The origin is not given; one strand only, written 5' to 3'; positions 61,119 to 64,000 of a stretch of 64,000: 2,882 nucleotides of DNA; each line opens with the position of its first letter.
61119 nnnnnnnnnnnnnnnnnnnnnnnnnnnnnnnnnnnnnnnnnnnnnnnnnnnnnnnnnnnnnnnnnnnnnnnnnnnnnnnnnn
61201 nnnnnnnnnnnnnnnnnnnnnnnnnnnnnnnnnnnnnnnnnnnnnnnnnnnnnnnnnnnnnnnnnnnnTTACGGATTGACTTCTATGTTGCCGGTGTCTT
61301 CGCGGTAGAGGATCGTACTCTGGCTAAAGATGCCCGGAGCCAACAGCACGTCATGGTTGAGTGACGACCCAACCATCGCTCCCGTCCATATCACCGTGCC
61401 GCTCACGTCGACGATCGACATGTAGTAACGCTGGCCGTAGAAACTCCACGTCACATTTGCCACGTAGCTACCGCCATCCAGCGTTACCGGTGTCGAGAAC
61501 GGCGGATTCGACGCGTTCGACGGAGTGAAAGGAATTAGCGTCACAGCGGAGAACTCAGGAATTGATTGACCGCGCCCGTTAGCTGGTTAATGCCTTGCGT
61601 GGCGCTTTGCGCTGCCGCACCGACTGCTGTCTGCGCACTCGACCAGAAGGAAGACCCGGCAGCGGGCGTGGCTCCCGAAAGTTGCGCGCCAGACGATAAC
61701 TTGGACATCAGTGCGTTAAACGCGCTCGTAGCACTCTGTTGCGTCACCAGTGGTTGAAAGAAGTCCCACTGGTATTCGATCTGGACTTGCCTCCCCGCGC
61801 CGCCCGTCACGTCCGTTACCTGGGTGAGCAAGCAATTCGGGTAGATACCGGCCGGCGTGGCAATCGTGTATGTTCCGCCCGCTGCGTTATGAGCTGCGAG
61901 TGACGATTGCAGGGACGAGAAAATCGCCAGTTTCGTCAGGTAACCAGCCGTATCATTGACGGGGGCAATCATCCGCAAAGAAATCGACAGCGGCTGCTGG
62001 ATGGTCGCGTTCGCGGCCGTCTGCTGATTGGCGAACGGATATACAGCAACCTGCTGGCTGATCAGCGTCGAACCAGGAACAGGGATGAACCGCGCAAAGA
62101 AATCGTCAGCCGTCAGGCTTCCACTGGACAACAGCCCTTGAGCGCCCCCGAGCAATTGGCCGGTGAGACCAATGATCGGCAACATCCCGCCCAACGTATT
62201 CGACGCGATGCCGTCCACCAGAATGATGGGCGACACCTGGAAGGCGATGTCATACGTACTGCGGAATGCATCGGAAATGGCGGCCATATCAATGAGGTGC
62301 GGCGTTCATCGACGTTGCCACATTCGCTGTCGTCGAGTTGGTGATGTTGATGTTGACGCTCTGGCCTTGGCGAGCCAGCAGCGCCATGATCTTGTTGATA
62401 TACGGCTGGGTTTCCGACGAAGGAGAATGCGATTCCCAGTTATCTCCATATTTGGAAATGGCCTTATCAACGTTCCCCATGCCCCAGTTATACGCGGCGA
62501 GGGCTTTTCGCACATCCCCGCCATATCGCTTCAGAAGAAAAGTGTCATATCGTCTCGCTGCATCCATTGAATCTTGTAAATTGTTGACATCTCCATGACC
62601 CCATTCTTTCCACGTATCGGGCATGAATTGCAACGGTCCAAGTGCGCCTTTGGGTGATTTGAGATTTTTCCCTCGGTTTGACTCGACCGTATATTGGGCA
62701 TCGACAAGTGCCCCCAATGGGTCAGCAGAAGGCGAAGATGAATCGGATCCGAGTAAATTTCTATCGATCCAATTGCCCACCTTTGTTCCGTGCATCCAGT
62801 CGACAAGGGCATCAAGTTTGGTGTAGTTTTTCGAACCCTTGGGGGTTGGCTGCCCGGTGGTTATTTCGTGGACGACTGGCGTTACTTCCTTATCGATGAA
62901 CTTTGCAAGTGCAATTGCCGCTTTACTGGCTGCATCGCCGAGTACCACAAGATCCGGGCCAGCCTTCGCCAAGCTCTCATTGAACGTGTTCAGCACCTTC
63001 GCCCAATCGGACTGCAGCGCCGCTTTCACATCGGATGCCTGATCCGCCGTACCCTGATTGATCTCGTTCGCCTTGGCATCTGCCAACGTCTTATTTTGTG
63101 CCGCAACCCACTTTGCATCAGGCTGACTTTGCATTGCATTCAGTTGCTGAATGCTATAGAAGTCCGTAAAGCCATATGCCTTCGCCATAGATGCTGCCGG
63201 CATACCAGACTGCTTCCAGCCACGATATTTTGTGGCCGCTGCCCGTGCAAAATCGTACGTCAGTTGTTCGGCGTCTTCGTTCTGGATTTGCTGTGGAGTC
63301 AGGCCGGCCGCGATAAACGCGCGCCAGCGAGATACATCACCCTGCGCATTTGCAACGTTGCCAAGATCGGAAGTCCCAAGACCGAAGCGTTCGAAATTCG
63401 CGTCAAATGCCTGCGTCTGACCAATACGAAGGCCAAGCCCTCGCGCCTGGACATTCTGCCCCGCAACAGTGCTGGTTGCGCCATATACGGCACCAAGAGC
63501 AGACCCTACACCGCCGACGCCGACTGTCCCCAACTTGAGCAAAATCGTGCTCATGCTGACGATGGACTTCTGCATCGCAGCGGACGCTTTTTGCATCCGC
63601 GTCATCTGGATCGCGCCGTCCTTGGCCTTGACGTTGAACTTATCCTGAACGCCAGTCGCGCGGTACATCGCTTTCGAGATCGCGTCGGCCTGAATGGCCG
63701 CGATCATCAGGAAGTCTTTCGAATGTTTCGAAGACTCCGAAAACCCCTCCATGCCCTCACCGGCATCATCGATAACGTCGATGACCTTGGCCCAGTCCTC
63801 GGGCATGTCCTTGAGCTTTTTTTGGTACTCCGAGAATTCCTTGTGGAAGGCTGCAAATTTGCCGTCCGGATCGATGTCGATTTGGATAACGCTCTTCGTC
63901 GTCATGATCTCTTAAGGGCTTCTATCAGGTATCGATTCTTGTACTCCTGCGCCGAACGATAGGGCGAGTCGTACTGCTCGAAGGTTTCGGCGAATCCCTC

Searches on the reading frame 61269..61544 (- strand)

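Call 4: search_protein_families(library=pfam, proteins=[window:61269-61544:-], max_evalue=0.1)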
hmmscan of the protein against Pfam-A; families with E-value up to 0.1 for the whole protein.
window:61269-61544:- (91 aa): 1 family
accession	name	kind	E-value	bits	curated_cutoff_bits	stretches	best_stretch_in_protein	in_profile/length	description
PF22479.2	Pam3_gp18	-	0.0032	18.4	24.2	1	4-66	4-63/101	Cyanophage baseplate Pam3 plug gp18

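Call 5: search_protein_families(library=phrogs, proteins=[window:61269-61544:-], max_evalue=0.1)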
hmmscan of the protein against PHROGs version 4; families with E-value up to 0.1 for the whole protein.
window:61269-61544:- (91 aa): 2 families
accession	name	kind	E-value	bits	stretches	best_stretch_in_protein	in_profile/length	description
phrog_8737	-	unknown function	2.2e-23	83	1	2-90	4-90/91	-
phrog_349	-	head and packaging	0.097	13.8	1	14-57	13-55/114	virion structural protein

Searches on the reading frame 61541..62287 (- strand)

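Call 4: search_protein_families(library=pfam, proteins=[window:61541-62287:-], max_evalue=0.1)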
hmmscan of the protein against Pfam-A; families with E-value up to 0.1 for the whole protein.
window:61541-62287:- (248 aa): 0 families

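Call 5: search_protein_families(library=phrogs, proteins=[window:61541-62287:-], max_evalue=0.1)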
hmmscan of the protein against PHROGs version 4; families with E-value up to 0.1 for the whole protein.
window:61541-62287:- (248 aa): 1 family
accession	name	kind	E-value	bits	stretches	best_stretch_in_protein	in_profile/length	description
phrog_7750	-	unknown function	1.6e-64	218.4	1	8-223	4-215/222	-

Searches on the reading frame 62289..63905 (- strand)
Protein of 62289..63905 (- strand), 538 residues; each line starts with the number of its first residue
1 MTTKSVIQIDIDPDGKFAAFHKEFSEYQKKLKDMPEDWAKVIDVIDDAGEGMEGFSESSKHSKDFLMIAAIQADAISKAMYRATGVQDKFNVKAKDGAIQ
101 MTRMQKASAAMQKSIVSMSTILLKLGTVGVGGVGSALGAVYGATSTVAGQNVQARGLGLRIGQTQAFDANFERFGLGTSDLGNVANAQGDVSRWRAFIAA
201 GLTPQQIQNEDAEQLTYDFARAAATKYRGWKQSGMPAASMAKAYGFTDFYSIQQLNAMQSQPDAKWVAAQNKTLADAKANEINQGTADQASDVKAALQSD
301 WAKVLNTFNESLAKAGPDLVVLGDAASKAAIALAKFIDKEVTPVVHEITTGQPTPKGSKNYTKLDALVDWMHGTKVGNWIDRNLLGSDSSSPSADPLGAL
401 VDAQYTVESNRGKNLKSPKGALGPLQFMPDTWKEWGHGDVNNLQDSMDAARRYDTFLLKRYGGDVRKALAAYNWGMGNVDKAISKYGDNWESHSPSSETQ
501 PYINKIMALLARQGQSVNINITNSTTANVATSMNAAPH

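Call 44: search_protein_families(library=pfam, proteins=[window:62289-63905:-], max_evalue=0.01)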
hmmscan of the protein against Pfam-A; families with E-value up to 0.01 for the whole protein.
window:62289-63905:- (538 aa): 1 family
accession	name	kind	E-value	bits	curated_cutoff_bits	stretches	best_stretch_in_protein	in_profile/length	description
PF01464.25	SLT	-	1.2e-10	41.4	21.3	1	406-488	22-110/117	Transglycosylase SLT domain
